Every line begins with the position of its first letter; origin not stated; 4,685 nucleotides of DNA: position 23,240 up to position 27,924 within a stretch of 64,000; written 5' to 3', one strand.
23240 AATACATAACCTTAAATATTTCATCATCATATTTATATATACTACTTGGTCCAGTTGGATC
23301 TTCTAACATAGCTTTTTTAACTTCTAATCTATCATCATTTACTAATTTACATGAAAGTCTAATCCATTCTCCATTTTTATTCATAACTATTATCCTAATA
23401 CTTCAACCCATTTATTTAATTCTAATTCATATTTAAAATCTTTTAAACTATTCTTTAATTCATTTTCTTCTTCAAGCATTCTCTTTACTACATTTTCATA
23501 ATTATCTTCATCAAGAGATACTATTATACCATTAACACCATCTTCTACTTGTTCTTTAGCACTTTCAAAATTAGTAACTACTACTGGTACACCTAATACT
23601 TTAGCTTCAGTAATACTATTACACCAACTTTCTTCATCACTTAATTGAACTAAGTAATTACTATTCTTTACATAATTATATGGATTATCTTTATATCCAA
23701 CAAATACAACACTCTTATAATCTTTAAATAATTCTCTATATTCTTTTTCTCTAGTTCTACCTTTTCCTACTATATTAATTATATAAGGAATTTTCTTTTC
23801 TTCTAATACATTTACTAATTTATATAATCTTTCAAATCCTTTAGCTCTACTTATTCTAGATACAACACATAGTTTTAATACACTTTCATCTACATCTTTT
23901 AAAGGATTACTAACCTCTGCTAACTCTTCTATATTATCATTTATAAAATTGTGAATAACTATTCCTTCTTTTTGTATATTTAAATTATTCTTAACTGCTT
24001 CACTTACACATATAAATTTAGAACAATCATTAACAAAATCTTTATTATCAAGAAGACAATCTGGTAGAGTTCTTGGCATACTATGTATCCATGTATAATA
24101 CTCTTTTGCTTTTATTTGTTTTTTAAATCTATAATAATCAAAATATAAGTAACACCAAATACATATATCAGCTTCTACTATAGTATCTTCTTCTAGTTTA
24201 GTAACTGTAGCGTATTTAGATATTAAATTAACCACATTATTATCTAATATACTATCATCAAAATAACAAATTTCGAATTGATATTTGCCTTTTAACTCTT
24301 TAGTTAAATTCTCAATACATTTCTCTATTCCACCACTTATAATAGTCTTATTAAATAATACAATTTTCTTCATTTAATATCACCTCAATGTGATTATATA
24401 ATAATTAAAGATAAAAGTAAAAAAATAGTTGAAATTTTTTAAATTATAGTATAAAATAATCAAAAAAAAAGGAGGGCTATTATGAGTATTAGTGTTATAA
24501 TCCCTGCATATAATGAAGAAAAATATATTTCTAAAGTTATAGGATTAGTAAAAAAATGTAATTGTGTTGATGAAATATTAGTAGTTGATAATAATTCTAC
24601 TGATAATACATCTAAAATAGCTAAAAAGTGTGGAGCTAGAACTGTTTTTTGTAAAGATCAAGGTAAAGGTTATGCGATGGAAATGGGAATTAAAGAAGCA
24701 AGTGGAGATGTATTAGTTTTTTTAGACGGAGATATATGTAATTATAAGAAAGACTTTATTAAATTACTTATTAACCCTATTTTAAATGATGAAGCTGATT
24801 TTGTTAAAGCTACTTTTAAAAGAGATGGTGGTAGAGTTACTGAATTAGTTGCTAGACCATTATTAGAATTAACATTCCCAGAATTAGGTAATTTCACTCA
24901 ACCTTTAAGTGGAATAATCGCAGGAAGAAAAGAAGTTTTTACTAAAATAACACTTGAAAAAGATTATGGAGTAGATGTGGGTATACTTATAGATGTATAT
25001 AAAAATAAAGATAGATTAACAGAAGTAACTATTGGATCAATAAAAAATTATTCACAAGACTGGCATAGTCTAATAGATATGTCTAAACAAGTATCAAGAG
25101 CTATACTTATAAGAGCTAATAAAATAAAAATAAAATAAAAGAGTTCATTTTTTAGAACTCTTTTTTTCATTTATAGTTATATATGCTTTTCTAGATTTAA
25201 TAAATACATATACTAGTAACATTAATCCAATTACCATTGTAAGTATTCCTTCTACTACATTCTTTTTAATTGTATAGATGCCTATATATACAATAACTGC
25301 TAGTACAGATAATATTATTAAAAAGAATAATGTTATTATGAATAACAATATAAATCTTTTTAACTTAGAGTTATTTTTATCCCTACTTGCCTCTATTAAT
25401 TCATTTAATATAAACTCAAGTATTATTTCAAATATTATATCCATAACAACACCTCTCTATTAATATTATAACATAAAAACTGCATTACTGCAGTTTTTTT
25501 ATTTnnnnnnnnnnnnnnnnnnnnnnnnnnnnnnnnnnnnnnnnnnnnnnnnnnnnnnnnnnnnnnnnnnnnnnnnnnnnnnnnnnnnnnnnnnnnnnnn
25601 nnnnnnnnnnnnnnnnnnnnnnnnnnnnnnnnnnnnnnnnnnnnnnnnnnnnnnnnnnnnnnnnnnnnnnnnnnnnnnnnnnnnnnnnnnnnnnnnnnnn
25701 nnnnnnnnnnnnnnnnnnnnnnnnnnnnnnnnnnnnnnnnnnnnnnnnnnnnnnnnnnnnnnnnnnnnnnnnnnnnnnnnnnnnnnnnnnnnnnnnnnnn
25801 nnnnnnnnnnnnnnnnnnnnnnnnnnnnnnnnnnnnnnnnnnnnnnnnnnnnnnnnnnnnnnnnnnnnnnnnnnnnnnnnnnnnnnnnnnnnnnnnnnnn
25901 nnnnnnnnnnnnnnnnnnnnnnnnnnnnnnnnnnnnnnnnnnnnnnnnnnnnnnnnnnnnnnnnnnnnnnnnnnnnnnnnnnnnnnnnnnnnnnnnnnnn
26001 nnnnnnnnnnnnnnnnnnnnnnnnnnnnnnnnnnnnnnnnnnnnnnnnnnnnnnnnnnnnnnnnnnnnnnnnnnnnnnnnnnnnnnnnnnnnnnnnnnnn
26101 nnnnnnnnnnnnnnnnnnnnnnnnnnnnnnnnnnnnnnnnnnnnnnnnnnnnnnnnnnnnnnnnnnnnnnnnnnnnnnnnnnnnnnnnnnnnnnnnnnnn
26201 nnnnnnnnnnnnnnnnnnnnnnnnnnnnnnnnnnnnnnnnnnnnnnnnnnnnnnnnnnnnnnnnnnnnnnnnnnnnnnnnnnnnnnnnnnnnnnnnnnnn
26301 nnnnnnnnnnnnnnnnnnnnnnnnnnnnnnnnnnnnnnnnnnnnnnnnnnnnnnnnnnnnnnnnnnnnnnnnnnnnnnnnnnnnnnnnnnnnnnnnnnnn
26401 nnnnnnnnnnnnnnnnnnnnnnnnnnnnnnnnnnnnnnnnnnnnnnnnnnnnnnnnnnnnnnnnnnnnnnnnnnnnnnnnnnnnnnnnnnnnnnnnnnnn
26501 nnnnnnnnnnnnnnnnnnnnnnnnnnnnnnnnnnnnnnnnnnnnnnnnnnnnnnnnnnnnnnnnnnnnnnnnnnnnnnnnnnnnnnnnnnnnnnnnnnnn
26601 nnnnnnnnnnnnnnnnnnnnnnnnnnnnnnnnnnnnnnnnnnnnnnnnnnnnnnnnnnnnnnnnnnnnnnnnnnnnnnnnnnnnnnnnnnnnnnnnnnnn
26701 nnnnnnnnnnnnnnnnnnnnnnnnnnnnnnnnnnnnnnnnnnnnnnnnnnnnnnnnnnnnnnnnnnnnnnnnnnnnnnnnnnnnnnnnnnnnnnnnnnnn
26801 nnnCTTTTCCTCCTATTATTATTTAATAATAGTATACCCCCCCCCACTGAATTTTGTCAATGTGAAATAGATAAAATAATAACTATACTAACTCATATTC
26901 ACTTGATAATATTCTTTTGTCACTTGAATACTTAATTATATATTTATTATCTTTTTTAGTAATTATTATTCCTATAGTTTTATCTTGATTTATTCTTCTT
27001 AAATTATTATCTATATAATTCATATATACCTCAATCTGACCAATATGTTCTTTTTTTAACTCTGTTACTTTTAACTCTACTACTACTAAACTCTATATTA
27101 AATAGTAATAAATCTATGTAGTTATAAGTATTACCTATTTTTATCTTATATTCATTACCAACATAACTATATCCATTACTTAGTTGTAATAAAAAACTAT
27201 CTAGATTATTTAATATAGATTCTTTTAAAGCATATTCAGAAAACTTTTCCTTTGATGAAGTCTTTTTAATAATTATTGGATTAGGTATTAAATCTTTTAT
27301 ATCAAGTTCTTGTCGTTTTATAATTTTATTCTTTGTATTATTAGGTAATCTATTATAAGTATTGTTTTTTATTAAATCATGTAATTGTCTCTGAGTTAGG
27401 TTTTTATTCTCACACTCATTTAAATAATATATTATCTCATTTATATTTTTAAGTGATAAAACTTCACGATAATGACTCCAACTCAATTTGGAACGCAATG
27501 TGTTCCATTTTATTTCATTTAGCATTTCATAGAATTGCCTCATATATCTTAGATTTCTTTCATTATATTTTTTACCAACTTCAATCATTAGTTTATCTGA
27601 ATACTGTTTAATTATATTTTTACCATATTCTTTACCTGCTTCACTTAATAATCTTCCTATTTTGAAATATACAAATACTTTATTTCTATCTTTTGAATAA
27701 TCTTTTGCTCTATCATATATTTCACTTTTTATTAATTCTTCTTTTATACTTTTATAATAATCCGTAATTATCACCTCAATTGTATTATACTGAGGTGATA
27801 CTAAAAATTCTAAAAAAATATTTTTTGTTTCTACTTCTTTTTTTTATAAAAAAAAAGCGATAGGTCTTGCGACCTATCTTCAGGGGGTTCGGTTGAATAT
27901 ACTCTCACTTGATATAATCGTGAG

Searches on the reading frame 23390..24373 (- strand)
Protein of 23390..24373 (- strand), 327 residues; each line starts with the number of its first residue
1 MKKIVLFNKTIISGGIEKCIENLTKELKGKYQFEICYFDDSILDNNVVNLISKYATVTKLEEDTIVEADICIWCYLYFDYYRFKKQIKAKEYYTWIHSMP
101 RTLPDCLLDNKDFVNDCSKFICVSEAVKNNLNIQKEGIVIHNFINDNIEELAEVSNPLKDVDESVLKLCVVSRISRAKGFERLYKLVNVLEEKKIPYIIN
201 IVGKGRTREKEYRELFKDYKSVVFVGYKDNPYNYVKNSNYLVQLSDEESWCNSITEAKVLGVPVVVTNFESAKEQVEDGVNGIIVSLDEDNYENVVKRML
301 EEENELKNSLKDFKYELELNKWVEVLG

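Call 5: search_protein_families(library=pfam, proteins=[window:23390-24373:-], max_evalue=0.01)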
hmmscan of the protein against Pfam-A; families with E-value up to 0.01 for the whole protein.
window:23390-24373:- (327 aa): 2 families
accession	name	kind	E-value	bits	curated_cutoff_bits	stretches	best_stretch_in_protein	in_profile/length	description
PF00534.26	Glycos_transf_1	-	3.3e-21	76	26.4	1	166-311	16-166/172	Glycosyl transferases group 1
PF13692.12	Glyco_trans_1_4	-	3.4e-17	63.5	27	1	168-301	4-141/142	Glycosyl transferases group 1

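Call 60: find_encoding_contigs(protein=window:23390-24373:-, flank=4500, max_places=10)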
Protein window:23390-24373:- (327 aa): 12 contigs read that carry it; 7 places shown.
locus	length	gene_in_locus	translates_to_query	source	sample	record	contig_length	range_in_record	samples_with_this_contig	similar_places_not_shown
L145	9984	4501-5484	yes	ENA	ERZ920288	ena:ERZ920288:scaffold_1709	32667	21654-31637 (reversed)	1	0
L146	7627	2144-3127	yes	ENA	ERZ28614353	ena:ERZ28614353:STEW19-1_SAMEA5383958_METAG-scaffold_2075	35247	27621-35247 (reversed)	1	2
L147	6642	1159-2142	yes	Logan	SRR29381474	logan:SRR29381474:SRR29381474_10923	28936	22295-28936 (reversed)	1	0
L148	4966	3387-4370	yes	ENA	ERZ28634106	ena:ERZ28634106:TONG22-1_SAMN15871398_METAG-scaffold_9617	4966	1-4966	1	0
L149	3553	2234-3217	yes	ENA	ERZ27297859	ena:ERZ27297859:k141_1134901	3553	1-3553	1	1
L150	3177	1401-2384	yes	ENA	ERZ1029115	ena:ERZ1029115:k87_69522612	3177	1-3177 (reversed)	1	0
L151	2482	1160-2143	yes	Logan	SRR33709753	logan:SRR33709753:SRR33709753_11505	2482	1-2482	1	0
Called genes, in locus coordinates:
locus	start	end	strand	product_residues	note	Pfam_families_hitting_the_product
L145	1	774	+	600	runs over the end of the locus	?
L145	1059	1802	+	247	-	PF17761:DUF1016_N, PF06250:YhcG_C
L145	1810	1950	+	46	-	-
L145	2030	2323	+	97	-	-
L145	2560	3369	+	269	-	-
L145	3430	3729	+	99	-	-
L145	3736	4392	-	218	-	PF00535:Glycos_transf_2, PF10111:Glyco_tranf_2_2 (weak), PF12804:NTP_transf_3 (weak), PF13641:Glyco_tranf_2_3 (weak)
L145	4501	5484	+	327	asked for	PF00534:Glycos_transf_1, PF13692:Glyco_trans_1_4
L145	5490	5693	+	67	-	-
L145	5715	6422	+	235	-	PF02517:Rce1-like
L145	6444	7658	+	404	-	PF02698:DUF218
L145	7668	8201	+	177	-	-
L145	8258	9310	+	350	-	PF07907:YibE_F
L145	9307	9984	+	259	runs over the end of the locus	PF07907:YibE_F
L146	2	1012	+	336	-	?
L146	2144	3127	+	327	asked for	PF00534:Glycos_transf_1, PF13692:Glyco_trans_1_4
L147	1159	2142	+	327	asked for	PF00534:Glycos_transf_1, PF13692:Glyco_trans_1_4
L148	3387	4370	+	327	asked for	PF00534:Glycos_transf_1, PF13692:Glyco_trans_1_4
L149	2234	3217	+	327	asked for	PF00534:Glycos_transf_1, PF13692:Glyco_trans_1_4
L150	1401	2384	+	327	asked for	PF00534:Glycos_transf_1, PF13692:Glyco_trans_1_4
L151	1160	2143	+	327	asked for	PF00534:Glycos_transf_1, PF13692:Glyco_trans_1_4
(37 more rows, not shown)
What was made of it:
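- Assemblies often break inside this gene (call 60).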

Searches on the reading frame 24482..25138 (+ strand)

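Call 5: search_protein_families(library=pfam, proteins=[window:24482-25138:+], max_evalue=0.01)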
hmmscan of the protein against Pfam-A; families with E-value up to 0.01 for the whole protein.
window:24482-25138:+ (218 aa): 5 families
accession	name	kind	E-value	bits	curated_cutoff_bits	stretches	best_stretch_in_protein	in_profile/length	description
PF00535.33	Glycos_transf_2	-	2.7e-25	89.7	23.3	1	4-126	1-129/168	Glycosyl transferase family 2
PF13641.12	Glyco_tranf_2_3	-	1.2e-06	29.2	27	1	3-108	3-119/230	Glycosyltransferase like family 2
PF10111.15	Glyco_tranf_2_2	-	3.8e-06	27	27.3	1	4-93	1-100/276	Glycosyltransferase like family 2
PF12804.13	NTP_transf_3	-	5.6e-06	27.1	27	1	10-125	21-135/160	MobA-like NTP transferase domain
PF13704.12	Glyco_tranf_2_4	-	0.0035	18.3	27.5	1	11-56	2-46/98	Glycosyl transferase family 2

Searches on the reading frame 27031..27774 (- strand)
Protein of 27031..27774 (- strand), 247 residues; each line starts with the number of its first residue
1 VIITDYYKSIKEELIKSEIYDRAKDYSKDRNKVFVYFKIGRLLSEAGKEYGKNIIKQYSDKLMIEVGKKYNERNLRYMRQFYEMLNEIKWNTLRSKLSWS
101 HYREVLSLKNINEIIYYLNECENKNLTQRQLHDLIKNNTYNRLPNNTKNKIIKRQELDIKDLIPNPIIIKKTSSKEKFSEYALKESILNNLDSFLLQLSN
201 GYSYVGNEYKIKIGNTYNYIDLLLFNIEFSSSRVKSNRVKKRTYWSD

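Call 5: search_protein_families(library=pfam, proteins=[window:27031-27774:-], max_evalue=0.01)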
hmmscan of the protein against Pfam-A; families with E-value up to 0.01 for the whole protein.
window:27031-27774:- (247 aa): 2 families
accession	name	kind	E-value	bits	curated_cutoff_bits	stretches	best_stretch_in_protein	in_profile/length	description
PF17761.7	DUF1016_N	-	5.1e-25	88.6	32.8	1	31-142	20-137/137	DUF1016 N-terminal domain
PF06250.17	YhcG_C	-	1.8e-12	47.8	32.5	1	163-230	4-71/157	YhcG PDDEXK nuclease domain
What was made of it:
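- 26883..27780 (-): Upstream neighbour: a DUF1016/YhcG nuclease pseudogene that marks the orthologous locus. Pfam hits to DUF1016_N and YhcG_C (call 5).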

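Call 6: search_protein_families(library=ncbifam, proteins=[window:27031-27774:-], max_evalue=0.01)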
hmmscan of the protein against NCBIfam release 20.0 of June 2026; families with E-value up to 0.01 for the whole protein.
window:27031-27774:- (247 aa): 1 family
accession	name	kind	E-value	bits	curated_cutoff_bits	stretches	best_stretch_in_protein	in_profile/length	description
TIGR04285.1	nucleoid_noc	exception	0.0048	16.3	315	1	84-159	140-215/255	nucleoid occlusion protein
